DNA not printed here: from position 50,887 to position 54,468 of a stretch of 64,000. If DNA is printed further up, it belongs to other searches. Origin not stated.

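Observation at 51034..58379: Translationally coupled PglX/type-IIG-like methyltransferase plus HKD-nuclease/SNF2-helicase fusion: a two-gene defence candidate that fits no canonical system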

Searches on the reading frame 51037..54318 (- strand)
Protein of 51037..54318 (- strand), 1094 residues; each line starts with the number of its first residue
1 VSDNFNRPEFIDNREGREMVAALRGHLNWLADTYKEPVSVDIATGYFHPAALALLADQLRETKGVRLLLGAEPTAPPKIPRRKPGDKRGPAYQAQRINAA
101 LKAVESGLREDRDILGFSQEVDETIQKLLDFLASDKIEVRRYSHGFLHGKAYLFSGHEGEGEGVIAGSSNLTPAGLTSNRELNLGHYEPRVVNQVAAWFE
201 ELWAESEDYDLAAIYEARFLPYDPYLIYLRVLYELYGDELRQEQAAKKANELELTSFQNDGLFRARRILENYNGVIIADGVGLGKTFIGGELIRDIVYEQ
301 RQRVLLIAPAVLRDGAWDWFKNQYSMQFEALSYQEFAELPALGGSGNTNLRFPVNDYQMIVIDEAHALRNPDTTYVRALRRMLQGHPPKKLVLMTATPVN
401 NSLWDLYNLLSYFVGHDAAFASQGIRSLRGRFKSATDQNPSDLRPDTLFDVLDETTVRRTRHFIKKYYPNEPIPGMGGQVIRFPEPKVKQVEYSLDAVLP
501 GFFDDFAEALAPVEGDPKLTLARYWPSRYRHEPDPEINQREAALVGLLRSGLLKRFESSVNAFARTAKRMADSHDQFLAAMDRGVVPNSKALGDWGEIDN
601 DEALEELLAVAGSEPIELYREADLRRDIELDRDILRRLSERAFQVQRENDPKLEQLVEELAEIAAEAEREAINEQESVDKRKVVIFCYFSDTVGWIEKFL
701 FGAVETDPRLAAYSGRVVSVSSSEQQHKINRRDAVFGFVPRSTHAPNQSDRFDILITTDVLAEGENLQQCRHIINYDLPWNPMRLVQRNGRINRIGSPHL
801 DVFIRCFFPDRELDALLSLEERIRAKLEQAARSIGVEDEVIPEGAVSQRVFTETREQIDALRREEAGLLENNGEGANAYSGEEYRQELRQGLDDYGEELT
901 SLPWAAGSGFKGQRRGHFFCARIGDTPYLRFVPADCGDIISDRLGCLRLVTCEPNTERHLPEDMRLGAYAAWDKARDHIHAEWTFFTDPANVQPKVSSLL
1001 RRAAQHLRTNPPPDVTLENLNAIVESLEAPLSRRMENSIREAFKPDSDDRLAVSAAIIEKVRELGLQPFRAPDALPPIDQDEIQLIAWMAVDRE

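Call 5: search_protein_families(library=pfam, proteins=[window:51037-54318:-], max_evalue=0.01)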
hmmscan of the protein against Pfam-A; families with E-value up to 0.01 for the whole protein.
window:51037-54318:- (1094 aa): 6 families
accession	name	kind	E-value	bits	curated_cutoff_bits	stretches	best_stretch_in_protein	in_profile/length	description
PF00271.37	Helicase_C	-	9.5e-15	55.3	23.5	1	676-796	11-110/110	Helicase conserved C-terminal domain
PF13091.12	PLDc_2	-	1.5e-13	51.2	27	1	39-203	11-132/132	PLD-like domain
PF00176.29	SNF2-rel_dom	-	4.6e-12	46.1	24.9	1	354-469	123-230/290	SNF2-related domain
PF04851.21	ResIII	-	7.9e-07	29.6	22.5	1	256-399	20-163/164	Type III restriction enzyme, res subunit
PF09565.16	RE_NgoFVII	-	0.00011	22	23.8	1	116-203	58-149/162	NgoFVII restriction endonuclease N-terminal PLD domain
PF00270.35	DEAD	-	0.00015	22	26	1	354-399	115-161/167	DEAD/DEAH box helicase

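Call 6: search_protein_families(library=padloc, proteins=[window:51037-54318:-], max_evalue=0.01)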
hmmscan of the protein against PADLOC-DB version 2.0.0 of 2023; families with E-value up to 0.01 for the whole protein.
window:51037-54318:- (1094 aa): 52 families (the best 25 are shown)
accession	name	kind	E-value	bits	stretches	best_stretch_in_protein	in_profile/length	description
PDLC01075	C3a139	-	6.8e-62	208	1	122-861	86-790/948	HKD+Snf2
PDLC02621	DrmD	-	3e-40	136.3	2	520-866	375-697/1040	DrmD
PDLC02619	DrmD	-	4.2e-31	105.9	3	751-800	489-538/872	DrmD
PDLC02623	DrmD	-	2.4e-28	96.4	3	752-841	580-667/1040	DrmD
PDLC00659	HmaA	-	5.6e-25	85.4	2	591-797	430-612/1176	SNF2 helicase / DEAD-box helicase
PDLC02500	BrxHI|BrxHII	-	2.4e-23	80.6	2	593-830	414-601/933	BrxHI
PDLC02572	DrmA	-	2.5e-22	76.7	2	547-855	395-684/1043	DrmA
PDLC02193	PLD_Helicase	-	7e-22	75.4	2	635-797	655-799/905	-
PDLC02843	DpdE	-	1.6e-21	74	2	276-409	179-308/1091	DpdE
PDLC02633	DrmD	-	9.9e-21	71.4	2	679-810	525-643/839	DrmD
PDLC02632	DrmD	-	1.8e-19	67.7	2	549-806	400-635/662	DrmD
PDLC04556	PDC-M27C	-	6.2e-19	65.8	2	356-429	193-271/892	-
PDLC02840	DpdE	-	1.7e-18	64.4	2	631-797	523-656/1091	DpdE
PDLC00631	ZorD1|ZorD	-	3.6e-15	52.8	2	348-414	566-628/1071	"SWI2/SNF2 helicase, Mrr-like nuclease"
PDLC02625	DrmD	-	4.6e-15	53.2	1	552-842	154-418/792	DrmD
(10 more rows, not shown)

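Call 8: find_homologous_proteins(query=window:51037-54318:-, max_evalue=1e-10)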
Query window:51037-54318:- (1094 aa): 5446 proteins with E <= 1e-10 among 8000 candidates; the best 120 are listed.
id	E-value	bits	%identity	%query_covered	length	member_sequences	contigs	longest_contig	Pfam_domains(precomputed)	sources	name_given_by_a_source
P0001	0.0e+0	2502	100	100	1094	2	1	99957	PF00176.30,PF13091.13,PF00271.38,PF04851.22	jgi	-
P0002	0.0e+0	2318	92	100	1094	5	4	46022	PF00176.30,PF13091.13,PF00271.38,PF04851.22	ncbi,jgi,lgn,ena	-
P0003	0.0e+0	2291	91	100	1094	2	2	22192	PF00176.30,PF13091.13,PF00271.38,PF04851.22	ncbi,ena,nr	ncbi:MAG: phospholipase D-like domain-containing protein [Chloroflexota bacterium]|nr:phospholipase 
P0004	0.0e+0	2290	91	100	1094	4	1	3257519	PF00176.30,PF13091.13,PF00271.38,PF04851.22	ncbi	-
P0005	0.0e+0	2229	89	100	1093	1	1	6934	PF00176.30,PF13091.13,PF00271.38,PF04851.22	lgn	-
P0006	0.0e+0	2206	88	100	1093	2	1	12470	PF00176.30,PF13091.13,PF00271.38,PF04851.22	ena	-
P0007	0.0e+0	2191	87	100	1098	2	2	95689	PF00270.36,PF00176.30,PF13091.13,PF00271.38,PF04851.22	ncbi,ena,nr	ncbi:MAG: helicase [Chloroflexi bacterium]|nr:helicase [Chloroflexota bacterium]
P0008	0.0e+0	2103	84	100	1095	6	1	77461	PF00270.36,PF00176.30,PF13091.13,PF09565.17,PF00271.38,PF04851.22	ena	-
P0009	0.0e+0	2060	83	100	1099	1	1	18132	PF00176.30,PF13091.13,PF00271.38,PF04851.22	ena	-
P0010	0.0e+0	2047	82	100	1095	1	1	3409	PF00176.30,PF13091.13,PF00271.38,PF04851.22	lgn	-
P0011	0.0e+0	1989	87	91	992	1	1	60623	PF00176.30,PF13091.13,PF00271.38,PF04851.22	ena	-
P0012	0.0e+0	1933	83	93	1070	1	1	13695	PF00270.36,PF00176.30,PF13091.13,PF00271.38,PF04851.22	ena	-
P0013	0.0e+0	1845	74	100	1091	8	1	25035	PF00176.30,PF13091.13,PF00271.38,PF04851.22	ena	-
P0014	0.0e+0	1825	90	81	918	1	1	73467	PF00176.30,PF13091.13,PF00271.38,PF04851.22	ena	-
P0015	0.0e+0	1805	72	100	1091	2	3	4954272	PF00270.36,PF00176.30,PF13091.13,PF00271.38,PF04851.22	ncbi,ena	-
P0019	0.0e+0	1774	72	100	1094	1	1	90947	PF00270.36,PF00176.30,PF13091.13,PF00271.38,PF04851.22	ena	-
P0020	0.0e+0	1767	72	100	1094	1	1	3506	PF00270.36,PF00176.30,PF13091.13,PF00271.38,PF04851.22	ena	-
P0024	0.0e+0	1638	66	100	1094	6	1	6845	PF00176.30,PF13091.13,PF00271.38,PF04851.22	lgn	-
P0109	0.0e+0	1324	56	99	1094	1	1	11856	PF00176.30,PF13091.13,PF00271.38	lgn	-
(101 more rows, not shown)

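Call 9: search_protein_families(library=ncbifam, proteins=[window:51037-54318:-], max_evalue=0.01)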
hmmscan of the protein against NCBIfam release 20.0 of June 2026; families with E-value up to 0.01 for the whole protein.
window:51037-54318:- (1094 aa): 21 families
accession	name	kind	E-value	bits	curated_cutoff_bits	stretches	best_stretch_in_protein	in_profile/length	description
NF038317.1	DISARM_DrmD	equivalog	1.2e-47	162.9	610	2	519-866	358-680/1021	DISARM system SNF2-like helicase DrmD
NF042964.1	phospholipD_antiphage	equivalog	5.6e-41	140.8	1100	2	542-805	592-799/895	phospholipase D-like domain-containing anti-phage protein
NF038318.1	DISARM_DrmD_b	equivalog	9e-31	106.8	950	3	751-800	486-535/868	DISARM system SNF2-like helicase DrmD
NF041062.1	DpdE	equivalog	2.4e-26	92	500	2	614-797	504-643/1048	protein DpdE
NF003426.0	PRK04914.1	equivalog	1.4e-13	50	576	1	752-799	548-595/959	RNA polymerase-associated protein RapA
NF058637.1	helic_SCO1167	equivalog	4.6e-09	34.9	1200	1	238-412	454-636/932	SCO1167/SCO6262 family helicase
NF041790.1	anti-phage_ZorD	equivalog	5.2e-09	34.6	1500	1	356-469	725-832/1035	type I Zorya anti-phage system protein ZorD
NF053631.1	RNA_helic_CshA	equivalog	6.7e-09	35.1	646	1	749-835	285-368/434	degradosome RNA helicase CshA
NF010337.0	PRK13766.1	equivalog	1.1e-06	27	610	1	642-796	339-469/781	Hef nuclease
NF003419.0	PRK04837.1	equivalog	1.6e-06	27.1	588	1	751-806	306-361/424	ATP-dependent RNA helicase RhlB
NF053711.1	RNA_heli_RhlE1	exception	3.9e-06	25.9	750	1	731-854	270-394/434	RNA helicase RhlE1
NF053636.1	DDHlcsCsdAPsy1082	equivalog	5.9e-06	25.1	890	1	750-815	292-357/512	DEAD/DEAH box helicase CsdA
NF003390.0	PRK04537.1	equivalog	1.1e-05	24.8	732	1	747-857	303-406/572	ATP-dependent RNA helicase RhlB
NF008642.0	PRK11634.1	equivalog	4.3e-05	22.1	989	1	749-797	293-341/628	DEAD/DEAH family ATP-dependent RNA helicase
NF008394.0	PRK11192.1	equivalog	4.8e-05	22.4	507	1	750-797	296-343/441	ATP-dependent RNA helicase SrmB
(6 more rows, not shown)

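Call 11: find_encoding_contigs(protein=P0001, flank=10000, max_places=3)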
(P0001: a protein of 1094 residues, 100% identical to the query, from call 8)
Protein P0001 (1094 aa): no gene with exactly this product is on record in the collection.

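Call 14: find_related_loci(query=A1, collection=genome_contigs, flank=10000)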
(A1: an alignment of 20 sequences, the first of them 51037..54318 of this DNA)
Query A1 (1094 aa) in genome_contigs; peptide patterns used: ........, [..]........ (x = any residue, [..] = any of these).
600 stretches matched a pattern (row limit reached: there are more); 599 encode a relative of the query (tblastn E <= 1e-3); the best 80 are kept; 79 distinct loci.
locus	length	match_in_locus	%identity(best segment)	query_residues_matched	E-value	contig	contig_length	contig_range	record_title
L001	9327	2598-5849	58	7-1092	0e+0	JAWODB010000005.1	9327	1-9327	MAG: Phycisphaerae bacterium isolate BLK5-1.bin.98 k191_667210, whole genome shotgun sequence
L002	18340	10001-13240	57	4-1092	0e+0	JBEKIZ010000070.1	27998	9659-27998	MAG: Terriglobia bacterium isolate SPRUCE 311 SPRUCE_311_70, whole genome shotgun sequence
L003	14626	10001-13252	54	5-1091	0e+0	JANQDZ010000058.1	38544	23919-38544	MAG: Longimicrobiales bacterium isolate PL23a_bin.107 k99_764578, whole genome shotgun sequence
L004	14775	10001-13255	53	6-1091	0e+0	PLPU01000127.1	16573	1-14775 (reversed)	MAG: Acidobacteriaceae bacterium isolate bog_391 73.20120700_S3D.17_contig_2301, whole genome shotgun sequence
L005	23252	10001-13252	52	8-1094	0e+0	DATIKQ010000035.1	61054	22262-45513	MAG TPA_asm: Longimicrobiales bacterium isolate SMAG_U15722 k141_196707, whole genome shotgun sequence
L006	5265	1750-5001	52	5-1091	0e+0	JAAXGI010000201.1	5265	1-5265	MAG: Gemmatimonadetes bacterium isolate Plut_88859 filtered_Plut_88859_genomic_contig_57139, whole genome shotgun sequen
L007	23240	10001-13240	52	9-1091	0e+0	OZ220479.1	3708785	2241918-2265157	MAG: Longimicrobiales bacterium isolate ffc3e9c5-5d9e-49e8-9e51-7ae5a16491fe genome assembly, chromosome: 1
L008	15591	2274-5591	48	7-1091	0e+0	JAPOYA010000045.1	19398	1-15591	MAG: Acidimicrobiaceae bacterium isolate COS4_bin_1 NODE_2386_length_19398_cov_22.5002, whole genome shotgun sequence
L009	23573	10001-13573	45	7-1091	0e+0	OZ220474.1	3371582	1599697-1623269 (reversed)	MAG: Acidimicrobiales bacterium isolate 4b812a4e-3496-474d-945e-b88e54f0514e genome assembly, chromosome: 1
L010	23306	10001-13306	46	7-1091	0e+0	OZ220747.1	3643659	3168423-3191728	MAG: Acidimicrobiales bacterium isolate 24b51cff-2c1d-4890-b593-b7e190b4cd9e genome assembly, chromosome: 1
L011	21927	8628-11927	45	1-1094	0e+0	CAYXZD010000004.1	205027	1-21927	MAG TPA_asm: uncultured Planctomycetaceae bacterium isolate SRP167671_co2_57 genome assembly, contig: NODE_42_length_205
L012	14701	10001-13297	49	7-1091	0e+0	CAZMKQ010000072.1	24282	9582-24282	MAG TPA_asm: uncultured Caldilineaceae bacterium isolate SRP109090_co2_142 genome assembly, contig: NODE_2778_length_242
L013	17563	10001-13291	47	7-1091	0e+0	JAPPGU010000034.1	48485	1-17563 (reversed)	MAG: bacterium isolate RHO1_bin_64 NODE_1546_length_48485_cov_84.563060, whole genome shotgun sequence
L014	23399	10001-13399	46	7-1089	0e+0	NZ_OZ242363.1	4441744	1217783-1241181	MAG: Candidatus Poriferisodalis sp. isolate 3ecd5611-abd8-4ec1-8e8b-c033b5c04d4f chromosome 1, complete sequence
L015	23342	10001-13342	46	1-1091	0e+0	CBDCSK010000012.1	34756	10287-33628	MAG: Candidatus Aldehydirespirator sp. isolate 158ad01d-a0e1-4362-9a4e-647a92b6262f genome assembly, contig: contig_12,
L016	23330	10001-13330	44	10-1094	0e+0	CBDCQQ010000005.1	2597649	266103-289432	MAG: Arenicellales bacterium isolate b687d975-9751-486f-9689-3abe7c8b9e48 genome assembly, contig: contig_5, whole genom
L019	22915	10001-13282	45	10-1094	0e+0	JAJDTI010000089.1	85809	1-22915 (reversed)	MAG: Pseudomonadales bacterium isolate jk18x1bzbins.11 k141_16387, whole genome shotgun sequence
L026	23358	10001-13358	49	7-1094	0e+0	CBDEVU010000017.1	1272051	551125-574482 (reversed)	MAG: Candidatus Aldehydirespiratoraceae bacterium isolate 2f6ae0df-6ed7-4d95-b4de-415f9d37e9b7 genome assembly, contig:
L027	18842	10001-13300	52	6-1094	0e+0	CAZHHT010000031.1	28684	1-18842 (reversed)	MAG TPA_asm: uncultured Anaerolineales bacterium isolate binchicken_co228_499 genome assembly, contig: NODE_2072_length_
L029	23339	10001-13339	44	8-1094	0e+0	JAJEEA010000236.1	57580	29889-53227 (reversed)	MAG: Vicinamibacteria bacterium isolate p16x33bins.71 k141_552840, whole genome shotgun sequence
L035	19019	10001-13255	48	7-1094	0e+0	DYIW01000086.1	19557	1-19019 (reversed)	MAG TPA_asm: Phycisphaera mikurensis isolate FI88_71_9 Afr_mines_FI88_1024_length_19557_cov_3_547482, whole genome shotg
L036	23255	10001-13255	48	7-1094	0e+0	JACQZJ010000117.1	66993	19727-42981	MAG: Planctomycetota bacterium isolate NC_groundwater_1564_Pr4_S-0.65um_71_10 SR1-18-Sp65_coassembly_scaffold_288951, wh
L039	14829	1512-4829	47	7-1094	0e+0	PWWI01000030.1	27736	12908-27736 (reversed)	MAG: Nitriliruptoraceae bacterium isolate CSSed11_48 CS-Sed11-C1406, whole genome shotgun sequence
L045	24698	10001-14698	42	7-1092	1e-149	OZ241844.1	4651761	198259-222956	MAG: Gammaproteobacteria bacterium isolate b2f91a66-62b5-4ede-8c01-8c7eaef895eb genome assembly, chromosome: 1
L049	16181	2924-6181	44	7-1094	0e+0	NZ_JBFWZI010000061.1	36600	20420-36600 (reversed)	MAG: Reyranella sp. isolate CA_2019_TPBS_184 NODE_6209_length_36600_cov_18.209909_TPBS, whole genome shotgun sequence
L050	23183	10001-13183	34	9-1091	3e-145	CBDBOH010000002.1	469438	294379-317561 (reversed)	MAG: Chloroflexota bacterium isolate 6ed94c95-c701-4cc9-8e12-bdeb5c957f40 genome assembly, contig: contig_2, whole genom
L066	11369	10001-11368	41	5-448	2e-94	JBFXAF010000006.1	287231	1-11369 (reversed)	MAG: Rhizobiaceae bacterium isolate CA_2019_TPBS_204 NODE_331_length_287231_cov_80.002922_TPBS, whole genome shotgun seq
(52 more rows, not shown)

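Call 17: search_solved_structures(query=window:51037-54318:-, max_evalue=0.001)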
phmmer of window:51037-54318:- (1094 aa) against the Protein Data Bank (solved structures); distinct sequences matched with E-value up to 0.001: 67 (the best 60 are shown).
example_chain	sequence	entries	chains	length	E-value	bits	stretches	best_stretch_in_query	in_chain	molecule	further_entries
8so8_A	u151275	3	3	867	2.8e-09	38.9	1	752-806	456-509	RNA polymerase-associated protein RapA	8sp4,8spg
6bog_A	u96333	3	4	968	4e-09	38.3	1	752-806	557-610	RNA polymerase-associated protein RapA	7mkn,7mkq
7m8e_F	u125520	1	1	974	4.1e-09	38.3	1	752-806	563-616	RNA polymerase-associated protein RapA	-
4s20_K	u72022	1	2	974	4.1e-09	38.3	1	752-806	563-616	RNA polymerase-associated protein RapA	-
8t0l_F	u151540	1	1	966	2.6e-08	35.7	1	752-806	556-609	RNA polymerase-associated protein RapA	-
6pwf_K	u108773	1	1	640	3e-08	35.4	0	748-845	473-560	chromatin remodeling factor ISWI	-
5jxr_A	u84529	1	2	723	4.6e-08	34.8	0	748-844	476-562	Chromatin-remodeling complex ATPase-like protein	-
6iro_L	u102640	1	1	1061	2.3e-06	29.2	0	356-417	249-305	ISWI chromatin-remodeling complex ATPase ISW1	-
6jyl_K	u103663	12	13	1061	2.3e-06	29.2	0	356-417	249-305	ISWI chromatin-remodeling complex ATPase ISW1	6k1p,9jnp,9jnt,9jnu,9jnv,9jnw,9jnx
7x3t_V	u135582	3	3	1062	2.4e-06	29.2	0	356-417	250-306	ISWI chromatin-remodeling complex ATPase ISW1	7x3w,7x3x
9lj2_K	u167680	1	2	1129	2.8e-06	28.9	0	356-417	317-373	ISWI chromatin-remodeling complex ATPase ISW1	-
1fuk_A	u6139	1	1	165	5.3e-06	28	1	749-831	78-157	EUKARYOTIC INITIATION FACTOR 4A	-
1z63_A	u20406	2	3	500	7.5e-06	27.5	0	272-413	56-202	Helicase of the snf2/rad54 family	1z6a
7clg_A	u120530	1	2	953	1.6e-05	26.5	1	131-420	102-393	Putative helicase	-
9z04_A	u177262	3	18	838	2.1e-05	26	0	358-414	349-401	Lymphoid-specific helicase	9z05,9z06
8he5_O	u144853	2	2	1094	0.0005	21.5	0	355-413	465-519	DNA repair protein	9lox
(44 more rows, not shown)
